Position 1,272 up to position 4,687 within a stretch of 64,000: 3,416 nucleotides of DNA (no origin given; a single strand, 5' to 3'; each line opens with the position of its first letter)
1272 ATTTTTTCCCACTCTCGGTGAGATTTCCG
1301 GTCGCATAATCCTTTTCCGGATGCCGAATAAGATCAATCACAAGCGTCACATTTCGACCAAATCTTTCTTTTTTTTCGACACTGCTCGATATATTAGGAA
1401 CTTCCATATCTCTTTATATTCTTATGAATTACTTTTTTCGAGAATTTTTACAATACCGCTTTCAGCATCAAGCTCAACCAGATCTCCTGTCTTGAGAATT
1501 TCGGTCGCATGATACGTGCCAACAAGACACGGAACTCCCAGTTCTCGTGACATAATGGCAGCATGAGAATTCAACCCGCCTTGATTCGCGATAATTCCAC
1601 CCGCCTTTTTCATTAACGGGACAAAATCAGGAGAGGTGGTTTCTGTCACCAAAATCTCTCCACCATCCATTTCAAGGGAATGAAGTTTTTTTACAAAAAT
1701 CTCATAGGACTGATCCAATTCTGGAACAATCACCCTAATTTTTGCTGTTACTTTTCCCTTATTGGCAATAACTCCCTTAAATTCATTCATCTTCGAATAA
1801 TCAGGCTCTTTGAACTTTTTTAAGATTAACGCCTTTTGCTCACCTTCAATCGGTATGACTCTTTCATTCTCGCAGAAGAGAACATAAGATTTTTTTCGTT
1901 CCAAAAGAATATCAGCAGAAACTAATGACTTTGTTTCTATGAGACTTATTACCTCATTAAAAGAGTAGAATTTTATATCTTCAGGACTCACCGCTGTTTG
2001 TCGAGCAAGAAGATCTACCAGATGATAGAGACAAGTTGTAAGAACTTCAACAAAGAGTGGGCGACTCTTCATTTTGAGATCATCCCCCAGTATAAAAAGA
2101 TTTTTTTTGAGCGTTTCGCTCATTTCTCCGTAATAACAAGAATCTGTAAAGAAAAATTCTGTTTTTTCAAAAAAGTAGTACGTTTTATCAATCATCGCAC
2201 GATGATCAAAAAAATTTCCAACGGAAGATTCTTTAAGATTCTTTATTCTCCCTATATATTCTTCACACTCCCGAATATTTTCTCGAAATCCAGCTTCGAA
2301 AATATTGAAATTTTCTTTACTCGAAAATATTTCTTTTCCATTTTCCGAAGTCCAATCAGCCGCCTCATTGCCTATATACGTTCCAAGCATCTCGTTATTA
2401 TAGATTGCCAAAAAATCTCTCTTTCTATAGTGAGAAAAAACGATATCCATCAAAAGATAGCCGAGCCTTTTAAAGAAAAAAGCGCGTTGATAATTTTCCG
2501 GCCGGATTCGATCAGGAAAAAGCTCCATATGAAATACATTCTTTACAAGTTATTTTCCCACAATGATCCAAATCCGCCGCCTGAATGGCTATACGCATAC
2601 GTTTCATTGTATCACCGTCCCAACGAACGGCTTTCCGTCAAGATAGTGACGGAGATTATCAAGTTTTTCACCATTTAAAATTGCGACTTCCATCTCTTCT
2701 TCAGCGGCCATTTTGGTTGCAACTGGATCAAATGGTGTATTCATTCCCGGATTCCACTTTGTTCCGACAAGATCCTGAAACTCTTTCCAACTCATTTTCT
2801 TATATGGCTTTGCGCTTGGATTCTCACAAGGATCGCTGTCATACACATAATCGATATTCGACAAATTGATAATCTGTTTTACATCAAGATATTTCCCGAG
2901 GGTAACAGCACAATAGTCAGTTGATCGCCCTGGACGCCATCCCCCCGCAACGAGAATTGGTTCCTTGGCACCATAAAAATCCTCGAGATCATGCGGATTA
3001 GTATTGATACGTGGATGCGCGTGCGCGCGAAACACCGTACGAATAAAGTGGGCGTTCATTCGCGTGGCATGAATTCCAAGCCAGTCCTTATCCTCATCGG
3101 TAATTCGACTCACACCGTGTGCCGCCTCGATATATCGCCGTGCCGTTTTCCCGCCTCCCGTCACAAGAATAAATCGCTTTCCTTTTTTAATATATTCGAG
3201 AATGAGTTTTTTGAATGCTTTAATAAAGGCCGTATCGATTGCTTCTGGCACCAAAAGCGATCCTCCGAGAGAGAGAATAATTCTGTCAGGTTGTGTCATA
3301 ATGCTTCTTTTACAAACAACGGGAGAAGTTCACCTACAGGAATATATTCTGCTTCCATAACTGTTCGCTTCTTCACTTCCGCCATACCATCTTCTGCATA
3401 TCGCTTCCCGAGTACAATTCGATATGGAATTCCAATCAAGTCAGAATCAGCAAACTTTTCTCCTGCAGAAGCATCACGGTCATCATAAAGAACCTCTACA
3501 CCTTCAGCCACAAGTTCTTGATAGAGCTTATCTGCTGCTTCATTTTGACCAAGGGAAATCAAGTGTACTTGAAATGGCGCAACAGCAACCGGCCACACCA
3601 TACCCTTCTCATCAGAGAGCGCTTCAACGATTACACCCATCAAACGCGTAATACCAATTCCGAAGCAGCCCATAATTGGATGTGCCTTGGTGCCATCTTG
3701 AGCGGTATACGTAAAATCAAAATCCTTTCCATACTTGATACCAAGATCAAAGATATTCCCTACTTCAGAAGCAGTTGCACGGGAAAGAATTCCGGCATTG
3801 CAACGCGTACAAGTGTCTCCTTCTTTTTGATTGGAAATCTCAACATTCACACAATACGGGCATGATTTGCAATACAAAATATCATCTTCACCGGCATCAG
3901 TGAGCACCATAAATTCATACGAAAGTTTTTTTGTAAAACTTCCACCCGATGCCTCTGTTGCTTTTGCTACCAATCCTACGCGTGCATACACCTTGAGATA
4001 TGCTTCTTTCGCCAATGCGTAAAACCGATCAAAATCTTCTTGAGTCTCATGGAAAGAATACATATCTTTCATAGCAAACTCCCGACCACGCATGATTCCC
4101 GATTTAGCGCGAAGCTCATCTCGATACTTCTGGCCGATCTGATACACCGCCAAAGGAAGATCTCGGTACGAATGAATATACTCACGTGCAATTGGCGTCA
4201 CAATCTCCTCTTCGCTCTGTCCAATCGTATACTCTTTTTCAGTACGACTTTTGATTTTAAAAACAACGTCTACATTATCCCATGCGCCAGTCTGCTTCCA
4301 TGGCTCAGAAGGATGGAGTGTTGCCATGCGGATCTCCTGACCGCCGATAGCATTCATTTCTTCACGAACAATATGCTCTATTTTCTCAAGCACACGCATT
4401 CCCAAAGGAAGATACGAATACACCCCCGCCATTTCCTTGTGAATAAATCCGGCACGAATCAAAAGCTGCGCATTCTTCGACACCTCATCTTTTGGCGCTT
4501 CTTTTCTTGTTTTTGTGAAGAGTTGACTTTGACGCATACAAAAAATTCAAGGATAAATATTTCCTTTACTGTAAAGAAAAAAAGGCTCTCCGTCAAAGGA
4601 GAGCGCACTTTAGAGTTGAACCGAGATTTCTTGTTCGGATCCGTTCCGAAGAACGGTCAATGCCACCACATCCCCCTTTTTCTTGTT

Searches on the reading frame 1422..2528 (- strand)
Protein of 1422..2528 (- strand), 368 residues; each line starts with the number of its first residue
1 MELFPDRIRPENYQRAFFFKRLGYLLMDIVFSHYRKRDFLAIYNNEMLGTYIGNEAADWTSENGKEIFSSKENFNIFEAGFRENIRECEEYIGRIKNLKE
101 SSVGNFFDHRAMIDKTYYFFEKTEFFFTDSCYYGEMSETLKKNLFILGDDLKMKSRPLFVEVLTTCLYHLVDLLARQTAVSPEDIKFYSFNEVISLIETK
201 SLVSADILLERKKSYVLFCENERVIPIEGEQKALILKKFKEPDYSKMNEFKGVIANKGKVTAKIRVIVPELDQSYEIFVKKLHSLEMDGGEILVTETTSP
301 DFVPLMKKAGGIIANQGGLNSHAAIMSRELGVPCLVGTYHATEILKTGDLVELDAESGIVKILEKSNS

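Call 81: search_protein_families(library=pfam, proteins=[window:1422-2528:-], max_evalue=0.00001)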
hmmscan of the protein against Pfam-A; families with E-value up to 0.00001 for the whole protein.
window:1422-2528:- (368 aa): 1 family
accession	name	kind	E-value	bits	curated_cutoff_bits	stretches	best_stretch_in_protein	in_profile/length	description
PF00391.29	PEP-utilizers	-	4.5e-26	90.7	23.1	1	289-358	3-72/72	PEP-utilising enzyme, mobile domain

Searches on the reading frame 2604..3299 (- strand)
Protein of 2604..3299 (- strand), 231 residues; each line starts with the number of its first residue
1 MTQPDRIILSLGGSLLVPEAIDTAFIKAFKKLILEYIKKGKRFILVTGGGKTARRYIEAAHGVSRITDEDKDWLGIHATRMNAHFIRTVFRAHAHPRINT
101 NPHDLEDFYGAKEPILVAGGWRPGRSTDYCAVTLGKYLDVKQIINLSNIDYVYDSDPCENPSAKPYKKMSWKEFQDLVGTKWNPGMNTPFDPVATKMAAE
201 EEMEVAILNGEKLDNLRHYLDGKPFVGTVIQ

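Call 81: search_protein_families(library=pfam, proteins=[window:2604-3299:-], max_evalue=0.00001)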
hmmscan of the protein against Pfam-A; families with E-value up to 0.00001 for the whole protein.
window:2604-3299:- (231 aa): 1 family
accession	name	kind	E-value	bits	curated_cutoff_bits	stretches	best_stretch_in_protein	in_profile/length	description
PF00696.33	AA_kinase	-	4e-29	102.4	24.9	1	6-209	2-234/234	Amino acid kinase family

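Call 83: search_protein_families(library=ncbifam, proteins=[window:2604-3299:-], max_evalue=0.001)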
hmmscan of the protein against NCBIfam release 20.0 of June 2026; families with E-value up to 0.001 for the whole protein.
window:2604-3299:- (231 aa): 6 families
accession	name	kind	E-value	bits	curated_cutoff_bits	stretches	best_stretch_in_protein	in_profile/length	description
TIGR02076.1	pyrH_arch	equivalog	4.3e-58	196.5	158.05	1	7-230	1-221/222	UMP kinase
TIGR02075.1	pyrH_bact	equivalog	3e-15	56.4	243.9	2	115-229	125-231/233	UMP kinase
NF040647.1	IPPK_Arch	equivalog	4.1e-11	42.6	120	1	126-230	153-259/259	isopentenyl phosphate kinase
TIGR01027.1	proB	equivalog_domain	9.8e-07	28.2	186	1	137-229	155-250/363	glutamate 5-kinase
TIGR02078.1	AspKin_pair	subfamily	0.00019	20.9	242.4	1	126-182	180-234/327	putative Pyrococcus aspartate kinase subunit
NF006234.1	PRK08373.1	subfamily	0.00044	19.6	237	1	127-174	188-235/338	aspartate kinase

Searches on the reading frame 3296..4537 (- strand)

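Call 81: search_protein_families(library=pfam, proteins=[window:3296-4537:-], max_evalue=0.00001)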
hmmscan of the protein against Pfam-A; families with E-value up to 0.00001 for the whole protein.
window:3296-4537:- (413 aa): 2 families
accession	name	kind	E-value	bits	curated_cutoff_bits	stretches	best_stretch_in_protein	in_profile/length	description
PF00587.30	tRNA-synt_2b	-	1e-27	97.8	29.3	1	93-305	1-177/179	tRNA synthetase class II core domain (G, H, P, S and T)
PF03129.25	HGTP_anticodon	-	8.7e-19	67.9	21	1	323-408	1-91/94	Anticodon binding domain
